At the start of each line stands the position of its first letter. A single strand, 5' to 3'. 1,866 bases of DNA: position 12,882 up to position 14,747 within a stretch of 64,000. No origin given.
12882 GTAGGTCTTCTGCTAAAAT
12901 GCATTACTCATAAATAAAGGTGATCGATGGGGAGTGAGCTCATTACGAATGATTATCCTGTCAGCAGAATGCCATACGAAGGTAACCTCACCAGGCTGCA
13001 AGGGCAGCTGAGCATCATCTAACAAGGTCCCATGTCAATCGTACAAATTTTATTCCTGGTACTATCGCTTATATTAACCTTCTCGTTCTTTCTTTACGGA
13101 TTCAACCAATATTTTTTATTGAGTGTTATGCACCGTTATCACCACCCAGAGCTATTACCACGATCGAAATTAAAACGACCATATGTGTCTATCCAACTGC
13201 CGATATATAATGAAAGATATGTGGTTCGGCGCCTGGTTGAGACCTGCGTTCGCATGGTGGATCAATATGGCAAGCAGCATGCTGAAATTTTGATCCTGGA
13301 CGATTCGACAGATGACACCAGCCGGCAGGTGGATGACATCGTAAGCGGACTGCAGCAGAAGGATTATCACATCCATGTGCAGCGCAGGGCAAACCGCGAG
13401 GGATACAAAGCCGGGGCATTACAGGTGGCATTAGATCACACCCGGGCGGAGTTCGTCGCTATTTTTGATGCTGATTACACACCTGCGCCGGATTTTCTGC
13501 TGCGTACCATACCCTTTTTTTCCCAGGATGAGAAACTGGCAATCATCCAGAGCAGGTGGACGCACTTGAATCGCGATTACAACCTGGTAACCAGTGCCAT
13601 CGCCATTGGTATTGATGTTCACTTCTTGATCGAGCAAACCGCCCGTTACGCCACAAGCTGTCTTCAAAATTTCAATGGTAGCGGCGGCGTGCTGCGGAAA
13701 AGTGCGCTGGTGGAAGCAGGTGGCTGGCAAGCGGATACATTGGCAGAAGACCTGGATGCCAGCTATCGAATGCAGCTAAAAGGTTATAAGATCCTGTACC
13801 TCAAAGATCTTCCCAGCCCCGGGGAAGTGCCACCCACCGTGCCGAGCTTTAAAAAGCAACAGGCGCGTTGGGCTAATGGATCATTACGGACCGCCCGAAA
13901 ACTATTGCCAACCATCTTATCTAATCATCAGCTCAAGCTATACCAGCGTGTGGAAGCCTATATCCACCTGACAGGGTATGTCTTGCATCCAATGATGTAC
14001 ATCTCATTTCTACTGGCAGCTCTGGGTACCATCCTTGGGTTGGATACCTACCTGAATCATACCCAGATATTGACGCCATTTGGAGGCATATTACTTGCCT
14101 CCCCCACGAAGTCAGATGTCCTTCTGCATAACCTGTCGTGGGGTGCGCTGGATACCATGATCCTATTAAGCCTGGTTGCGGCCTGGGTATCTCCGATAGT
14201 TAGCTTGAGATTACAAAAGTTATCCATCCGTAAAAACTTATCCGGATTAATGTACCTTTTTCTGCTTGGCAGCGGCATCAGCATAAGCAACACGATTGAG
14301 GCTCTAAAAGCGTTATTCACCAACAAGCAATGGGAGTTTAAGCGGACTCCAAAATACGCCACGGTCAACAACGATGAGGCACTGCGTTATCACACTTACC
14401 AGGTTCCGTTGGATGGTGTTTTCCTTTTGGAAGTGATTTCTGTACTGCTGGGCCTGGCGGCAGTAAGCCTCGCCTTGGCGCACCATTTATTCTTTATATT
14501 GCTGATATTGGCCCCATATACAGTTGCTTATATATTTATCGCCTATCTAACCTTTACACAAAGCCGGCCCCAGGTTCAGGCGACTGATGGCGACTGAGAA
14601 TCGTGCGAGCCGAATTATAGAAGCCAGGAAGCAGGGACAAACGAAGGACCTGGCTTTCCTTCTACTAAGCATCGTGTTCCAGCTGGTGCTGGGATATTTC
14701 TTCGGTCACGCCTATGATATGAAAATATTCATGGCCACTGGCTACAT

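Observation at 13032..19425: Candidate undescribed envelope-glycan system: processive GT2 synthase, GT-C membrane transferase, orphan protein and two B12-radical SAM enzymes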

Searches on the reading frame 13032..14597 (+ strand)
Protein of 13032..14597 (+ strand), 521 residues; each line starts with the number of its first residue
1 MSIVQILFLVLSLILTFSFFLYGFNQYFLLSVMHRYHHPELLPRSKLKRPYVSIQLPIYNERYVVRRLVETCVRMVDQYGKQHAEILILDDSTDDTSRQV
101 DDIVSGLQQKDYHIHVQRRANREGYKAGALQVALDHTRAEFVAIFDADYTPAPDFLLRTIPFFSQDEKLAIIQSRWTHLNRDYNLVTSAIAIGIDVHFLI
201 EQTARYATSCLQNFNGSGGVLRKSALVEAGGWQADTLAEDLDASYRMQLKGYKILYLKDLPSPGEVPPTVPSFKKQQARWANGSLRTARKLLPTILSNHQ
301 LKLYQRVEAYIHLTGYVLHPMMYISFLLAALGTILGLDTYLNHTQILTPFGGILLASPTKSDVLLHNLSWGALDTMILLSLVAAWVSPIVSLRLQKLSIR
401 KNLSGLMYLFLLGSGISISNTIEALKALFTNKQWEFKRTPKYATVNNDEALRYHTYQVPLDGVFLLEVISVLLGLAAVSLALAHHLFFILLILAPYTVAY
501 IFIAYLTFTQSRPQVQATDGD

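Call 3: search_protein_families(library=pfam, proteins=[window:13032-14597:+], max_evalue=0.01)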
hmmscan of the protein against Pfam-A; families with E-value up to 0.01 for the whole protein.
window:13032-14597:+ (521 aa): 5 families
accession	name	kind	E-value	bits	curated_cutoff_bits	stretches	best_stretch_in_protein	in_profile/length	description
PF13632.12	Glyco_trans_2_3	-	7.6e-21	75.3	27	1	142-331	2-190/198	Glycosyl transferase family group 2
PF00535.33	Glycos_transf_2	-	1.9e-18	67.4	23.3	1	53-180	1-120/168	Glycosyl transferase family 2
PF13641.12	Glyco_tranf_2_3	-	4.2e-16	60.1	27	1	52-283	3-230/230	Glycosyltransferase like family 2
PF13506.12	Glyco_transf_21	-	2e-07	31.1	21.7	1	113-281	5-173/174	Glycosyl transferase family 21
PF03552.20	Cellulose_synt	-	0.0066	15.5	24.7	1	230-326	415-514/722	Cellulose synthase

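Call 4: search_protein_families(library=ncbifam, proteins=[window:13032-14597:+], max_evalue=0.01)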
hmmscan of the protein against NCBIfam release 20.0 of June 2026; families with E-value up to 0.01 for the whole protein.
window:13032-14597:+ (521 aa): 23 families
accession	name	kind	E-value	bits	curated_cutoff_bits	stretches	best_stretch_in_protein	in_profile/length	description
TIGR03030.1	CelA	equivalog_domain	8.9e-36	123.2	699.1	1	9-331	92-421/714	UDP-forming cellulose synthase catalytic subunit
NF008558.0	PRK11498.1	equivalog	3.9e-30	104.5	992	1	30-344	253-557/872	UDP-forming cellulose synthase catalytic subunit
TIGR03937.1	PgaC_IcaA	equivalog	3.9e-25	88.7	422.3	1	19-346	15-329/407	poly-beta-1,6-N-acetyl-D-glucosamine synthase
NF053846.1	glyco_with_XrtP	equivalog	5.8e-12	45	520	2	219-329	229-349/440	XrtP-associated glycosyltransferase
NF003958.0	PRK05454.2-1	equivalog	2.3e-11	42.6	419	1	6-181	57-246/704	glucans biosynthesis glucosyltransferase MdoH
NF047683.1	TeichurnBiosyTuaG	equivalog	5.1e-11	42.7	400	1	48-184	4-131/252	teichuronic acid biosynthesis protein TuaG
TIGR03965.1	mycofact_glyco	equivalog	1.1e-10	41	280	1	46-256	70-272/467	mycofactocin biosynthesis glycosyltransferase MftF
NF003962.0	PRK05454.2-5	equivalog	3e-09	36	328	1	5-175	89-268/641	glucans biosynthesis glucosyltransferase MdoH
NF003956.0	PRK05454.1-3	equivalog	1.4e-08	33.4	864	1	3-338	92-432/718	glucans biosynthesis glucosyltransferase MdoH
NF041875.1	EPS_EpsD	equivalog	6e-08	32.4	370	1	52-257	1-199/325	exopolysaccharide biosynthesis glycosyltransferase EpsD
TIGR03111.1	glyc2_xrt_Gpos1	hypoth_equivalog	1.2e-07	30.9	363.95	1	8-253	9-254/439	TIGR03111 family XrtG-associated glycosyltransferase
NF007986.1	PRK10714.1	equivalog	7.4e-07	28.5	529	1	52-160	8-112/316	undecaprenyl-phosphate 4-deoxy-4-formamido-L-arabinose transferase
NF041865.1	EpsU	equivalog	9.4e-07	28.2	700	1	34-321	24-299/394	exopolysaccharide biosynthesis GT2 family glycosyltransferase EpsU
NF038302.1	EPS_HpsE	equivalog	1.8e-06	27.2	300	1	53-227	4-176/307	hormogonium polysaccharide biosynthesis glycosyltransferase HpsE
NF047588.1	GlcsyltransPgfSStrep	equivalog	3.6e-06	26.4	500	1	52-163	3-110/308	glycosyltransferase PgfS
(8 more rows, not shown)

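Call 11: search_solved_structures(query=window:13032-14597:+, max_evalue=0.001)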
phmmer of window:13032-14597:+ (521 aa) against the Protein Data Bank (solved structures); distinct sequences matched with E-value up to 0.001: 14.
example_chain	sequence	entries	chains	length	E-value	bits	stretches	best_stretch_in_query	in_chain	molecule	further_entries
5ej1_A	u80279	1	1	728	3.8e-27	98.3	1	8-375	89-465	Putative cellulose synthase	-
4hg6_A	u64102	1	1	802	4.8e-27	98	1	8-375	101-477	Cellulose Synthase Subunit A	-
4p00_A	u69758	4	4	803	4.8e-27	98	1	8-375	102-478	Cellulose Synthase A subunit | Cellulose Synthase subunit A | Putative cellulose synthase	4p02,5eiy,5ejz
7lby_A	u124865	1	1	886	1.6e-19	73.2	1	10-342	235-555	Cellulose synthase catalytic subunit [UDP-forming]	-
9b8v_E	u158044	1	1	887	1.6e-19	73.2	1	10-342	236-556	Cellulose synthase catalytic subunit [UDP-forming]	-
9fmv_A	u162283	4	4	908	1.7e-19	73.1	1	10-342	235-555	Cellulose synthase catalytic subunit [UDP-forming]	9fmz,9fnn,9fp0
2z87_A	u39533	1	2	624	1.5e-08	37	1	32-188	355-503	Chondroitin synthase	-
2z86_A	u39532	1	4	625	1.5e-08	37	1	32-188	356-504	Chondroitin synthase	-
6yv7_A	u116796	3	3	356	7e-07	31.5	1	47-316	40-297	Glycosyl transferase, family 2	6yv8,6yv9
6yv7_B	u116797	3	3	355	7.3e-07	31.4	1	48-320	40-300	Glycosyl transferase, family 2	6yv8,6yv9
9bhc_C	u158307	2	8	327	1.2e-06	30.7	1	52-167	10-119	Undecaprenyl-phosphate 4-deoxy-4-formamido-L-arabinose transferase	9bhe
8vxh_A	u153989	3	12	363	1.3e-06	30.6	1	51-161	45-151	Undecaprenyl-phosphate 4-deoxy-4-formamido-L-arabinose transferase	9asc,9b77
9hwj_A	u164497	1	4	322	4.1e-06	28.9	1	52-160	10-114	Undecaprenyl-phosphate 4-deoxy-4-formamido-L-arabinose transferase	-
8dqk_A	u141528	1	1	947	1.7e-05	26.9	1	224-357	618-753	Cellulose synthase-like CslF6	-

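Call 63: search_solved_structures(query=window:13032-14597:+, max_evalue=1e-20, show_alignments=1)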
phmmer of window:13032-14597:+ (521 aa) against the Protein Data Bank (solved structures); distinct sequences matched with E-value up to 1e-20: 3.
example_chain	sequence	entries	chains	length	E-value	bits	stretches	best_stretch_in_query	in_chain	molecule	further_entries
5ej1_A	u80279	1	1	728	3.8e-27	98.3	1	8-375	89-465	Putative cellulose synthase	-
4hg6_A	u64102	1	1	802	4.8e-27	98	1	8-375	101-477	Cellulose Synthase Subunit A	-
4p00_A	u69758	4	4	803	4.8e-27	98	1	8-375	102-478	Cellulose Synthase A subunit | Cellulose Synthase subunit A | Putative cellulose synthase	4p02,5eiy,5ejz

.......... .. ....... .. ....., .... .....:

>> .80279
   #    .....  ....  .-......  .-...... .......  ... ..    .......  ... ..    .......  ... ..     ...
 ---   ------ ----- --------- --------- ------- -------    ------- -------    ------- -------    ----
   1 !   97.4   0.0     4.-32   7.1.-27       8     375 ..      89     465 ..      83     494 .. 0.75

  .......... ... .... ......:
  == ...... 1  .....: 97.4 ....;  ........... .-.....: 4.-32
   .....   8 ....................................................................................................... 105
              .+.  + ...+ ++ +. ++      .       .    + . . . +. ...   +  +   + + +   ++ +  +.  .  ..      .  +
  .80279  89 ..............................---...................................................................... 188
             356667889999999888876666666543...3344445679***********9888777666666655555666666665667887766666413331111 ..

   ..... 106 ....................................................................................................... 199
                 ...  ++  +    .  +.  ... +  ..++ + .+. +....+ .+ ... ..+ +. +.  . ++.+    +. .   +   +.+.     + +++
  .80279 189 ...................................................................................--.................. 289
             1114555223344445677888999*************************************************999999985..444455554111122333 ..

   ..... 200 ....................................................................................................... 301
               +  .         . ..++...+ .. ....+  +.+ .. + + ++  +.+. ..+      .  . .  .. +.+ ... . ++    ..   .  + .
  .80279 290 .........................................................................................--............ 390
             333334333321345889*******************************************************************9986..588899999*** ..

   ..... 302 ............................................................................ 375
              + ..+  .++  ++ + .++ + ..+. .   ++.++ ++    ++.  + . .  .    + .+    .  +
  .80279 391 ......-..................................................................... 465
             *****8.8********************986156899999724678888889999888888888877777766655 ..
